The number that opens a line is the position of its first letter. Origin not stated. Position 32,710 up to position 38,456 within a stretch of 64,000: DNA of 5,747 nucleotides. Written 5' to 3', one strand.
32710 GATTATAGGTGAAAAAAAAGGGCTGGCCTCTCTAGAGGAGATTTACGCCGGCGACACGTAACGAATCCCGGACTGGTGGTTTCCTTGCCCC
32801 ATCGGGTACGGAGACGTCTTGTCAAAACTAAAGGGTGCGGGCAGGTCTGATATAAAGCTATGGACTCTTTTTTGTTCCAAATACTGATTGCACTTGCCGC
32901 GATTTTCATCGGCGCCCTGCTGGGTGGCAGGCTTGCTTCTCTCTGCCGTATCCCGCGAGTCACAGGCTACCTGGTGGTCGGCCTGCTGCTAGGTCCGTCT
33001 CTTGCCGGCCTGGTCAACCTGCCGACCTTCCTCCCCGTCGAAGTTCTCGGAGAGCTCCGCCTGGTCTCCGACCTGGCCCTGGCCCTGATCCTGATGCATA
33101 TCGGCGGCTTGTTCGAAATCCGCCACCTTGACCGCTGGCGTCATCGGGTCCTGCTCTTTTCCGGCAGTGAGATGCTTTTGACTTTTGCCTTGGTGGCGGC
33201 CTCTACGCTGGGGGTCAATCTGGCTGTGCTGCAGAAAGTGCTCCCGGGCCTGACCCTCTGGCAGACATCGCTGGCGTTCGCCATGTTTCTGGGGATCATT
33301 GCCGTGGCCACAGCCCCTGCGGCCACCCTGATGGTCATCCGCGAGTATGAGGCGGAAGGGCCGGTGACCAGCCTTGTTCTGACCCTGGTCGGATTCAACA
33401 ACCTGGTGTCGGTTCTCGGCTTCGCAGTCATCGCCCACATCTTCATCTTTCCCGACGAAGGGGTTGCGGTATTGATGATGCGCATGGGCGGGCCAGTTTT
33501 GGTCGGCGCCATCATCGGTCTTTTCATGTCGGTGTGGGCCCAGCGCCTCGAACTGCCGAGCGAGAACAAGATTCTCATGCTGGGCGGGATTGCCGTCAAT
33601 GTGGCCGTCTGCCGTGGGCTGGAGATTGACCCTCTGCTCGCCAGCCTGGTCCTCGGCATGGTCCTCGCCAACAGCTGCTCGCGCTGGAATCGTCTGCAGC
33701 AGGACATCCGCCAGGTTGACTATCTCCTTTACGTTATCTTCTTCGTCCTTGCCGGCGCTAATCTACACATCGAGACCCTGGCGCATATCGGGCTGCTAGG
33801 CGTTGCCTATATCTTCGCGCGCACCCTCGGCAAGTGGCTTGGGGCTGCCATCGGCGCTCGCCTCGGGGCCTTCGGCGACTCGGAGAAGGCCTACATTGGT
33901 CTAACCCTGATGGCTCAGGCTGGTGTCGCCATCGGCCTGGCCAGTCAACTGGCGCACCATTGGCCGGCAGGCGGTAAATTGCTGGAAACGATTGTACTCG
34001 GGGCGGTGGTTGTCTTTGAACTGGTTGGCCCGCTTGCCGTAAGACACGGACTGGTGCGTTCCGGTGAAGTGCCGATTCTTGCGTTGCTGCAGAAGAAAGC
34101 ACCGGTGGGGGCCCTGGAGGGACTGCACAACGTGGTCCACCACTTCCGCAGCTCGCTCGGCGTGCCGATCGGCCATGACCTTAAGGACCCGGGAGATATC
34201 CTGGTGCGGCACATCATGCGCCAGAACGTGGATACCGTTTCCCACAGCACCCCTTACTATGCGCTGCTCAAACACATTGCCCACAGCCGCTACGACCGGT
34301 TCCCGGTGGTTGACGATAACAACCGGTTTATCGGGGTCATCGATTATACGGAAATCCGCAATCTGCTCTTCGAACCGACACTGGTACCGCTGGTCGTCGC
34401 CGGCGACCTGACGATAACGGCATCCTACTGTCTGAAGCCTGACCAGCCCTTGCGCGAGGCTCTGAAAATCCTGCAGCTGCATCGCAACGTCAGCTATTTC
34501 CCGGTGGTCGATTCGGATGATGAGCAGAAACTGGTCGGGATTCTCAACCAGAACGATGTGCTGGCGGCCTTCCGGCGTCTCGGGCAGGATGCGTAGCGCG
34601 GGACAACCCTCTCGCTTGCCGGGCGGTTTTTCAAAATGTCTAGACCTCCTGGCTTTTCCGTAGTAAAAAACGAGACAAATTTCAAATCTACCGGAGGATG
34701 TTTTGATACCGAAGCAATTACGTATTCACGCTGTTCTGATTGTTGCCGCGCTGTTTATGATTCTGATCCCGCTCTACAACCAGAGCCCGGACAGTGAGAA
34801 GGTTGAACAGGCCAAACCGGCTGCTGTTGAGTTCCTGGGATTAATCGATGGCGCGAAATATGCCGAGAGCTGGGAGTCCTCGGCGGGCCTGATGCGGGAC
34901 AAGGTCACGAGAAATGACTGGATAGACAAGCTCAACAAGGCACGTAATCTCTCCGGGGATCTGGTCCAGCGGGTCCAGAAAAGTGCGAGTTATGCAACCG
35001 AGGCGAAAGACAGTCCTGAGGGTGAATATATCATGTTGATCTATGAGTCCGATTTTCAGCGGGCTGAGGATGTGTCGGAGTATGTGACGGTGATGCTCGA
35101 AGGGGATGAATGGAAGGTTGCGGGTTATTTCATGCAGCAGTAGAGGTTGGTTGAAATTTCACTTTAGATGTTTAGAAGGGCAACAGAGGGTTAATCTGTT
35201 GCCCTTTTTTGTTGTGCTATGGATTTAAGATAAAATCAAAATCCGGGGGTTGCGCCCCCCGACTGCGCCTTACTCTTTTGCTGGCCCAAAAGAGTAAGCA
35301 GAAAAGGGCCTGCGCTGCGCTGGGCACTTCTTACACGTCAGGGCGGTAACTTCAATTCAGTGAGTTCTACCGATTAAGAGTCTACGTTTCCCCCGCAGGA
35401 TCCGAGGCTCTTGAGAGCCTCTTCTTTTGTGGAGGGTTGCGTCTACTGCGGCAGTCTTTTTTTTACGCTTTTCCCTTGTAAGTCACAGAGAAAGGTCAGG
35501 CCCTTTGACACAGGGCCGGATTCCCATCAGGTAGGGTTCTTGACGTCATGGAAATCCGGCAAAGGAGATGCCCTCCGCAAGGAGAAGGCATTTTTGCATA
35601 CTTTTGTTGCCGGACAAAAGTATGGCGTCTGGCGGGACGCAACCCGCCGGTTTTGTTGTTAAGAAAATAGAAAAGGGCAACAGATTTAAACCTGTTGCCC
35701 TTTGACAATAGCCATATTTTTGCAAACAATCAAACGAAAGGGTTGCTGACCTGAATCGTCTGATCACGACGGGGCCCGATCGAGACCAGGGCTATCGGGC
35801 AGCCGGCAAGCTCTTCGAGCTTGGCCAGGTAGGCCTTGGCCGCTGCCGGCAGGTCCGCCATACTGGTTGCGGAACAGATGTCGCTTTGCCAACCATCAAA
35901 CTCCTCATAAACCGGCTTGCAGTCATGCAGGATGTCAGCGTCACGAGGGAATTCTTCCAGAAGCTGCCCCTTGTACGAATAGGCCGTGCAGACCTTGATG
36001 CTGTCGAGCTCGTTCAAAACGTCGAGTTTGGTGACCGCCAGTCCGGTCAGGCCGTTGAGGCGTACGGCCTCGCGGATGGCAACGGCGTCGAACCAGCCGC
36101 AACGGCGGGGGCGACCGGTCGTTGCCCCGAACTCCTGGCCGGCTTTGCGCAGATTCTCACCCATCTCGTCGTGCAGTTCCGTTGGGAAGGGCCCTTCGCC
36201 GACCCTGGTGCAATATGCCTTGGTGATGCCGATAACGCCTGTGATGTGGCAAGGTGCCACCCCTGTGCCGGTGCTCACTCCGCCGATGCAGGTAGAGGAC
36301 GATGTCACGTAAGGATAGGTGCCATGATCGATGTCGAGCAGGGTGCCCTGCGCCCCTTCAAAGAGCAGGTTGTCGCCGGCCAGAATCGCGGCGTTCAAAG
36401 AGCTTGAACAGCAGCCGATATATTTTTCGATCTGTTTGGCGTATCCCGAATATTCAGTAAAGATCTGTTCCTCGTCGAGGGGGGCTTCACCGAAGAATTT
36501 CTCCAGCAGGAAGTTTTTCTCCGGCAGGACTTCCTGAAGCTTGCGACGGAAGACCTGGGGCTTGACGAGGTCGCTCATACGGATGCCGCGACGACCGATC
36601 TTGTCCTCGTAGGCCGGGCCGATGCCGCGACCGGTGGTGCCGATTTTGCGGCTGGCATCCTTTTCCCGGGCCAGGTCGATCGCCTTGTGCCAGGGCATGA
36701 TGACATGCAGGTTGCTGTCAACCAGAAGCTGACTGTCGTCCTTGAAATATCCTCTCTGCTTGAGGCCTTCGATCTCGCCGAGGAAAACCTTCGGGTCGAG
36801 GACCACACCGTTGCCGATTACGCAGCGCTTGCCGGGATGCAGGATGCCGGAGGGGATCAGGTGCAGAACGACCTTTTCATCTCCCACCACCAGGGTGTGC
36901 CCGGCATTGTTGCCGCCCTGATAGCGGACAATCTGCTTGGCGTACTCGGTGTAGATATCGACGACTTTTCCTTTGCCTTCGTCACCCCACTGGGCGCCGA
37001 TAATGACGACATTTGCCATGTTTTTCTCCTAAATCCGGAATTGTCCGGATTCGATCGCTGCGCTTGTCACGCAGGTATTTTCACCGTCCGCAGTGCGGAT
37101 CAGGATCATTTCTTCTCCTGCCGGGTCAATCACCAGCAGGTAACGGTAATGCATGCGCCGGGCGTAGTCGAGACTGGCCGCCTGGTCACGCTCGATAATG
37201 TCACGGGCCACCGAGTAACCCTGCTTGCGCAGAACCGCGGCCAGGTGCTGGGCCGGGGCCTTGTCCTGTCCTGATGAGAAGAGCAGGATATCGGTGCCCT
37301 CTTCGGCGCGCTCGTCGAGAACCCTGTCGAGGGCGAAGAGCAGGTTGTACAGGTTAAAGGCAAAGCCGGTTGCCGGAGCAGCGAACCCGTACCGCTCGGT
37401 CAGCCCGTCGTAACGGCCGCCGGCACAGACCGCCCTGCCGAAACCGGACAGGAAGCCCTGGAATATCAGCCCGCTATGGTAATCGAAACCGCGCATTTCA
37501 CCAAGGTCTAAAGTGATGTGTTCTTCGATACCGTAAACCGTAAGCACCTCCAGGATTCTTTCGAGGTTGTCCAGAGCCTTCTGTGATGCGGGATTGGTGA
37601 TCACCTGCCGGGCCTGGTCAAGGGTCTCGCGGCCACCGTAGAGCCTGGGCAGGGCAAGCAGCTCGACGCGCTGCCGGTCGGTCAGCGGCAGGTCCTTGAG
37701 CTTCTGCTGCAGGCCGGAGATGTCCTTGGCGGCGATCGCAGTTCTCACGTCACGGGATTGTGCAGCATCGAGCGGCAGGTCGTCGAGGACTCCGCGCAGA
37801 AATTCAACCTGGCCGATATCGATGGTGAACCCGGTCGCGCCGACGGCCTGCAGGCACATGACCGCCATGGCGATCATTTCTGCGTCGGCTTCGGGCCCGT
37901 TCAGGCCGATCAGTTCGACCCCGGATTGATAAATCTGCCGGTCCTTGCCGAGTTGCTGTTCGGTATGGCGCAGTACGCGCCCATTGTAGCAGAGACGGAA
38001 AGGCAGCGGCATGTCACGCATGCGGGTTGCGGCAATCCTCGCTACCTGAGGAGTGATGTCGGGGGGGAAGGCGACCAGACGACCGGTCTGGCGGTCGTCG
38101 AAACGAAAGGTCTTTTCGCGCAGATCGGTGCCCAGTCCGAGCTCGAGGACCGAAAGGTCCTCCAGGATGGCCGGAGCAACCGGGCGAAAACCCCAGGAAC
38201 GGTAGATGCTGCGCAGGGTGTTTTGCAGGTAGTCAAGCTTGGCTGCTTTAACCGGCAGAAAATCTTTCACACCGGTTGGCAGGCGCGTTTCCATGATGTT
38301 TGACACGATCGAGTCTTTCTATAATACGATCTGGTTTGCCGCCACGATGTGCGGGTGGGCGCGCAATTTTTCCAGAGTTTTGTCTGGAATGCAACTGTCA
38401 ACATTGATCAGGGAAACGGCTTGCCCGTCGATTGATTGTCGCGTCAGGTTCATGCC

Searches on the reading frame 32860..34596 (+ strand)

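Call 12: search_protein_families(library=pfam, proteins=[window:32860-34596:+])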
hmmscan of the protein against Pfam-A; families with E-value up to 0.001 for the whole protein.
window:32860-34596:+ (578 aa): 2 families
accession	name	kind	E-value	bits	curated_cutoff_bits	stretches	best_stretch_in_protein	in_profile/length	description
PF00571.33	CBS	-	5.3e-23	81.5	24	2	515-571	2-55/57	CBS domain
PF00999.27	Na_H_Exchanger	-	1.7e-22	80.3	26.2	1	18-390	3-365/375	Sodium/hydrogen exchanger, transmembrane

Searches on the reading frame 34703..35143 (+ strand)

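Call 12: search_protein_families(library=pfam, proteins=[window:34703-35143:+])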
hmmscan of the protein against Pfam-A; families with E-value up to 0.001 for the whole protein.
window:34703-35143:+ (146 aa): 1 family
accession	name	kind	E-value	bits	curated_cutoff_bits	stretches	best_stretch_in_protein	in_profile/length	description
PF13211.12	DUF4019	-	1e-26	93.8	26.5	1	40-142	1-104/104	Protein of unknown function (DUF4019)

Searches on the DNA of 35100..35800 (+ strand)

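Call 31: search_rna_families(source=window, start=35100, end=35800, threshold=evalue, max_evalue=10)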
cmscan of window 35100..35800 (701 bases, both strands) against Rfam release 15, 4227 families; matches with E-value up to 10: 16.
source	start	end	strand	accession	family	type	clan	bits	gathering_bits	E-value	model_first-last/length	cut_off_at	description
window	35665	35745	-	RF02551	DapZ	Cis-reg;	-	27.2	56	0.015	1-78/78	no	ABC transporter regulator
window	35168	35227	-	RF02066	STnc320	Gene; sRNA;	-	23.1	50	0.072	1-55/55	no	Salmonella enterica sRNA STnc320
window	35665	35723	-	RF02353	BjrC68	Gene; sRNA;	-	22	39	0.003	1-82/82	no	Bradyrhizobiaceae sRNA BjrC68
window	35652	35708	+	RF01592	plasmodium_snoR17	Gene; snRNA; snoRNA; CD-box;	-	21.6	51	8.5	1-80/80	no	small nucleolar RNA snoR17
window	35597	35624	-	RF01046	WLE3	Cis-reg;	-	20.9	50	0.051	7-37/44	no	Wingless localisation element 3 (WLE3)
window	35133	35214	+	RF02551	DapZ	Cis-reg;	-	18.9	56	1.2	1-78/78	no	ABC transporter regulator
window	35137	35211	+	RF04179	BTnc049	Gene; sRNA;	-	16.8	81.9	4.2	1-111/111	no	Bacteroides sRNA BTnc049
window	35219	35331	+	RF04180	BTnc231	Gene; sRNA;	-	16.4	80.4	0.97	1-154/154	no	Bacteroides sRNA BTnc231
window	35536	35667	+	RF03089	cold-seep-1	Gene; sRNA;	-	15.8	125.8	2.9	1-152/152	no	cold-seep-1 RNA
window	35174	35206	-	RF03318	mir-2208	Gene; miRNA;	-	15.7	70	3.7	1-61/61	no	mir-2208 microRNA precursor family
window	35639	35710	+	RF02551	DapZ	Cis-reg;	-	15.5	56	6.8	1-78/78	no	ABC transporter regulator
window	35672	35703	+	RF00084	CsrC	Gene; sRNA;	CL00106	13.6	61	0.1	212-241/255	no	CsrC RNA family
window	35454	35516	+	RF02260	MAT2A_A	Cis-reg;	-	13.5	40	9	1-65/65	no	MAT2A 3'UTR stem loop A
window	35100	35213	+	RF02767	Ysr186_sR026_CsrC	Gene; sRNA;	CL00106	13.4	279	0.5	161-305/305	5'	Yersinia sRNA 186/sR026/CsrC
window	35673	35702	-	RF03533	SQ1002_RNA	Gene; sRNA;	-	12.9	128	4.1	73-102/237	no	Clostridioides difficile sRNA SQ1002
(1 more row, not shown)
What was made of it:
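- On Any curated RNA family (Rfam 15): The best partial matches are terminator-like look-alikes at 27 bits or less, far below threshold (call 31).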

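Call 59: search_dna_similar(query=window:35170-35710:+, collection=plasmids, mode=distant, max_rows=8)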
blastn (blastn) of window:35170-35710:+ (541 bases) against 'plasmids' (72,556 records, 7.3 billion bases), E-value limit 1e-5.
No match.

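Call 60: search_dna_similar(query=window:35170-35710:+, collection=phages, mode=distant, max_rows=8)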
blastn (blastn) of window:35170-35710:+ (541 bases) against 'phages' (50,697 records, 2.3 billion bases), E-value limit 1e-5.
No match.
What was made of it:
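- Tried and rejected: No match in 'distant' mode (calls 59, 60).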

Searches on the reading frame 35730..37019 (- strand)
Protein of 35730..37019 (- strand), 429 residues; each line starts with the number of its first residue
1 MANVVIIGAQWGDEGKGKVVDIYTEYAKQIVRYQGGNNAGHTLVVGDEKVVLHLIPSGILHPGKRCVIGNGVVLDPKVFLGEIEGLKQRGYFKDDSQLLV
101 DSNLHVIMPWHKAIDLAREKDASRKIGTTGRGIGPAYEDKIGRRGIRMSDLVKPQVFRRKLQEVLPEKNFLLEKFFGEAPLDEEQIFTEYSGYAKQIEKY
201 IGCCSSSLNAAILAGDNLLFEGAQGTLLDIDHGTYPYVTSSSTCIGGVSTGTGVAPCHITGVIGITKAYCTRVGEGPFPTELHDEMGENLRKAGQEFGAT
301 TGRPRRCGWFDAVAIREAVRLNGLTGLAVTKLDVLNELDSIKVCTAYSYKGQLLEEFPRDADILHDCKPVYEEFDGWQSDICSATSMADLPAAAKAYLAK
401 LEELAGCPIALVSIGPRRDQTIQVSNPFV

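Call 12: search_protein_families(library=pfam, proteins=[window:35730-37019:-])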
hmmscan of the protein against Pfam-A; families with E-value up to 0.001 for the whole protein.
window:35730-37019:- (429 aa): 1 family
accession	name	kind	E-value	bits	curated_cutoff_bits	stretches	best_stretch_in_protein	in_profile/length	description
PF00709.27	Adenylsucc_synt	-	8.2e-182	605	27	1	5-422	1-416/416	Adenylosuccinate synthetase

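Call 14: find_encoding_contigs(protein=window:35730-37019:-, flank=10000, max_places=10)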
Protein window:35730-37019:- (429 aa): 3 contigs read that carry it; 3 places shown.
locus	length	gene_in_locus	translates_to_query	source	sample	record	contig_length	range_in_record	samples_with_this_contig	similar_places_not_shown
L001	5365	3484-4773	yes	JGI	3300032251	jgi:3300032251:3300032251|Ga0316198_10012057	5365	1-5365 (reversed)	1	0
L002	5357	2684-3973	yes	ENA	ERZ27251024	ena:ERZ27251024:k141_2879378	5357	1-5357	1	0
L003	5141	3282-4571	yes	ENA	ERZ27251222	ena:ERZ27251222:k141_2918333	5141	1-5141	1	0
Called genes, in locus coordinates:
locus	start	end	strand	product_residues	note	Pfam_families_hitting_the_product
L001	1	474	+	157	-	?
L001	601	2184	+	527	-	PF00389:2-Hacid_dh, PF02826:2-Hacid_dh_C, PF01842:ACT (faint), PF19304:PGDH_inter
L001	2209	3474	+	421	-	PF13393:tRNA-synt_His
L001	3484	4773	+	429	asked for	PF00709:Adenylsucc_synt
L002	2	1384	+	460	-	?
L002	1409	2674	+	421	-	PF13393:tRNA-synt_His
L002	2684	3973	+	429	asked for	PF00709:Adenylsucc_synt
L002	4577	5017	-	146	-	PF13211:DUF4019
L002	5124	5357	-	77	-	?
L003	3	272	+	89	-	?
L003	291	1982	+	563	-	PF00389:2-Hacid_dh, PF02826:2-Hacid_dh_C, PF01842:ACT (faint), PF19304:PGDH_inter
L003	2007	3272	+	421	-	PF13393:tRNA-synt_His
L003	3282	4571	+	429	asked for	PF00709:Adenylsucc_synt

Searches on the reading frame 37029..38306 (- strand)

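Call 12: search_protein_families(library=pfam, proteins=[window:37029-38306:-])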
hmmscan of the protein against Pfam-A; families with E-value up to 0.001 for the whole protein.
window:37029-38306:- (425 aa): 1 family
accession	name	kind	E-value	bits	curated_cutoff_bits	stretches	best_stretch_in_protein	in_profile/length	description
PF13393.11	tRNA-synt_His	-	1.6e-89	300.7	25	1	12-321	1-307/308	Histidyl-tRNA synthetase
